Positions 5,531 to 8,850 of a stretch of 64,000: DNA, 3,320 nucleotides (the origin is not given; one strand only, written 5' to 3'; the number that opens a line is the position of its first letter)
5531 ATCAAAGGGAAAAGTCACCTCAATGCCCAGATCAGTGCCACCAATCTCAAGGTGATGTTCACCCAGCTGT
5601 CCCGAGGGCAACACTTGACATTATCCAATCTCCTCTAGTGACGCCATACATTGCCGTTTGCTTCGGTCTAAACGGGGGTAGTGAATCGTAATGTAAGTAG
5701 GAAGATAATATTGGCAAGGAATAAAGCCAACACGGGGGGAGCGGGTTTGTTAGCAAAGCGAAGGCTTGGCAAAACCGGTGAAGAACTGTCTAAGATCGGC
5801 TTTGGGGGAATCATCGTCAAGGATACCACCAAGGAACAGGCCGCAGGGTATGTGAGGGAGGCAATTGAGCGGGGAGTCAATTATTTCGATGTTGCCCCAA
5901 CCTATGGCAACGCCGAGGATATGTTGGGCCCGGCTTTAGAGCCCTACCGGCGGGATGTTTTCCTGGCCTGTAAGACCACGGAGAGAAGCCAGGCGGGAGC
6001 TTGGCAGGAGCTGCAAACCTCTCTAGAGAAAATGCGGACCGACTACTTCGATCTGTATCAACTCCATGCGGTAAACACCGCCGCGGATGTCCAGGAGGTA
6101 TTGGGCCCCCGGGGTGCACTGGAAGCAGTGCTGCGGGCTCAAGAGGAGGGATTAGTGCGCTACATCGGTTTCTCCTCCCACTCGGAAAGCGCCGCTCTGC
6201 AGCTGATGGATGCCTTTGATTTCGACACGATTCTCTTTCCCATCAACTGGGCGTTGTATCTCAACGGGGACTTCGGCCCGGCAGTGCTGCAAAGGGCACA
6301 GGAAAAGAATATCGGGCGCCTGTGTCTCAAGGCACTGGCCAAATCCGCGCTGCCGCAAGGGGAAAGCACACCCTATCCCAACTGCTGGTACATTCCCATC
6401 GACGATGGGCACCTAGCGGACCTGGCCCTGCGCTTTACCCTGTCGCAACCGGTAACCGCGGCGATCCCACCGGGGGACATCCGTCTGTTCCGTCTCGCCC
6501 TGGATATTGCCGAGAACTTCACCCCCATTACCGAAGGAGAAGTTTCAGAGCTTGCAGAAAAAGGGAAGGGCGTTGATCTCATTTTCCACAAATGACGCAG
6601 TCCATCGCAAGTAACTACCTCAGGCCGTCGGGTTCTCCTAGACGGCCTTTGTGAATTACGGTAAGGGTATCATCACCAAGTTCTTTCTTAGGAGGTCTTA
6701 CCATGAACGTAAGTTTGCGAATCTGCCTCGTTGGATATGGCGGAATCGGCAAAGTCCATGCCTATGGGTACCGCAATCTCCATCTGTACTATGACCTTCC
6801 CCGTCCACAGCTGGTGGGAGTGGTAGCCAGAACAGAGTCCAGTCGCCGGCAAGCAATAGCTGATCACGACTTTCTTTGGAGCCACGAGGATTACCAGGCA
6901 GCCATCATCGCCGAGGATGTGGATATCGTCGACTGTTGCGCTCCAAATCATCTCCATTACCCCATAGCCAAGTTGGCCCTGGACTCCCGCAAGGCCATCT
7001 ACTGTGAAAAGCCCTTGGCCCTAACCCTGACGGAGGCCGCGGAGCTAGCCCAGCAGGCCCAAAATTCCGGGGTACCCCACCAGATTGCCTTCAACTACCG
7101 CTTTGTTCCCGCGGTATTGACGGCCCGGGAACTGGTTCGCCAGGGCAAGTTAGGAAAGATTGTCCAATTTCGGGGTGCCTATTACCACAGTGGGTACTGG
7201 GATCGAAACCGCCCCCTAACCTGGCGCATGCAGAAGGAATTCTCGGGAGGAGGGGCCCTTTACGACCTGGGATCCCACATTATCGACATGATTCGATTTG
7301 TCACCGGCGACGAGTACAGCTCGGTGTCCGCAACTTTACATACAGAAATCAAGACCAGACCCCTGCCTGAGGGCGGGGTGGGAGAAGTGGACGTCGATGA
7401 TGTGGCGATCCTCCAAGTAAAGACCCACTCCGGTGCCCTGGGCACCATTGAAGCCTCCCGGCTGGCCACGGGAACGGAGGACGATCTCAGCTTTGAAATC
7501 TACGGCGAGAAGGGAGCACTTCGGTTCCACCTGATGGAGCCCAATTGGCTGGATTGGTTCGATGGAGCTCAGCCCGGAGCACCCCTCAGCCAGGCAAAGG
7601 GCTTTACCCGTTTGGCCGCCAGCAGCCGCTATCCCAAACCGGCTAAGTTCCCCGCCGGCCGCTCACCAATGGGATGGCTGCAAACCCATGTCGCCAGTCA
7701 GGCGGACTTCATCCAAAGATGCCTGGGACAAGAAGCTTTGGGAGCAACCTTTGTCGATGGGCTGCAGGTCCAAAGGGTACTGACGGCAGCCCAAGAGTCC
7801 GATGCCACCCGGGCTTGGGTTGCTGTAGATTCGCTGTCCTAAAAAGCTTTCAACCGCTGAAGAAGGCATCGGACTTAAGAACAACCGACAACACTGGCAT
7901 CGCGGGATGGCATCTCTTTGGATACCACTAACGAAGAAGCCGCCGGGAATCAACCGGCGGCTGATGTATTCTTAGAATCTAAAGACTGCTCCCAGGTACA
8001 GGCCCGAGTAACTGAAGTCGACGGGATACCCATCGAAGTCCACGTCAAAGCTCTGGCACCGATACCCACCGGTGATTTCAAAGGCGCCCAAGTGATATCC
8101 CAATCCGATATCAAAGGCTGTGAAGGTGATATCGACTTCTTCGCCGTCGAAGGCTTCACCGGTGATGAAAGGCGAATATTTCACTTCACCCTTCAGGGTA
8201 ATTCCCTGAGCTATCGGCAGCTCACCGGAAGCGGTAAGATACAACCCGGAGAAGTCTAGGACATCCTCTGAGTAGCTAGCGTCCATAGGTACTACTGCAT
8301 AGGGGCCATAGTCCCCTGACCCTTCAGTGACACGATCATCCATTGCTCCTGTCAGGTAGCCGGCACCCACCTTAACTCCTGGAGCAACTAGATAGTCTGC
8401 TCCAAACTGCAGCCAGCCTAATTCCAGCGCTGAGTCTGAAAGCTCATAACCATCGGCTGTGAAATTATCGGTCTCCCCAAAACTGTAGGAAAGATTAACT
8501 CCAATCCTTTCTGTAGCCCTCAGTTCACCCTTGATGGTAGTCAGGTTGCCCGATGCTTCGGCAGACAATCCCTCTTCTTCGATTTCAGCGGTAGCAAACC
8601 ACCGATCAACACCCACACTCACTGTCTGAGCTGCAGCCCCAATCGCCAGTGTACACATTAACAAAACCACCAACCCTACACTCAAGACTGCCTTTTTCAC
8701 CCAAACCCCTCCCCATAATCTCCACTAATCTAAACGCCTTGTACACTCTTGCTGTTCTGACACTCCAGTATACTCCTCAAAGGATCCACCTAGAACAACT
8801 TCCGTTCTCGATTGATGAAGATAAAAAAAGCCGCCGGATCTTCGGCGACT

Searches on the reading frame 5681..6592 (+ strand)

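Call 48: search_protein_families(library=pfam, proteins=[window:5681-6592:+], max_evalue=0.0001)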
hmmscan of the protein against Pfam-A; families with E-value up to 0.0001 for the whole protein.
window:5681-6592:+ (304 aa): 1 family
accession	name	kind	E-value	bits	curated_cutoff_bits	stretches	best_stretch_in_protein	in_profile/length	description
PF00248.27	Aldo_ket_red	-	4.5e-28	98.6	24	1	38-230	1-203/291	Aldo/keto reductase family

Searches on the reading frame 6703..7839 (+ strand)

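Call 48: search_protein_families(library=pfam, proteins=[window:6703-7839:+], max_evalue=0.0001)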
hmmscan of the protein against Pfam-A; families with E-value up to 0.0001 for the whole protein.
window:6703-7839:+ (379 aa): 4 families
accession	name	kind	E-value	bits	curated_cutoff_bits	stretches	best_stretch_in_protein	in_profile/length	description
PF22725.1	GFO_IDH_MocA_C3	-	2.8e-34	118.2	27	1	139-274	2-124/124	GFO/IDH/MocA C-terminal domain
PF02894.22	GFO_IDH_MocA_C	-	1.1e-30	107.5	22.9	1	142-375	1-218/218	Oxidoreductase family, C-terminal alpha/beta domain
PF01408.29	GFO_IDH_MocA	-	2.3e-17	64.2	24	1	5-127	1-117/120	Oxidoreductase family, NAD-binding Rossmann fold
PF22685.1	Gal80p_C-like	-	6e-08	33.4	29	1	136-274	1-149/152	Gal80p, C-terminal domain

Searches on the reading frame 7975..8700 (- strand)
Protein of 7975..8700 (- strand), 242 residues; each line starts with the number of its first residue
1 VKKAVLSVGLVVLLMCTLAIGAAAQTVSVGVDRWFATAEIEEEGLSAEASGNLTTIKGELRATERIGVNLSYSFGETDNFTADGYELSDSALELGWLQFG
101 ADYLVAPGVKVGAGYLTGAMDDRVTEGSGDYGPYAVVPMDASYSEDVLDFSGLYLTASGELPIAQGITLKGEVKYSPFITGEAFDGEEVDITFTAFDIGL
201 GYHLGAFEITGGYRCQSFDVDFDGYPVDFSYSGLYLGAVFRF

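Call 48: search_protein_families(library=pfam, proteins=[window:7975-8700:-], max_evalue=0.0001)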
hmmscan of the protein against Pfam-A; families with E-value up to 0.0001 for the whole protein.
window:7975-8700:- (242 aa): 1 family
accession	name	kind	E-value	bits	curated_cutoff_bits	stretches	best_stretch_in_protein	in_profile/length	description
PF13505.12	OMP_b-brl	-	3.9e-08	34.1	28.7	1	11-203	2-174/175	Outer membrane protein beta-barrel domain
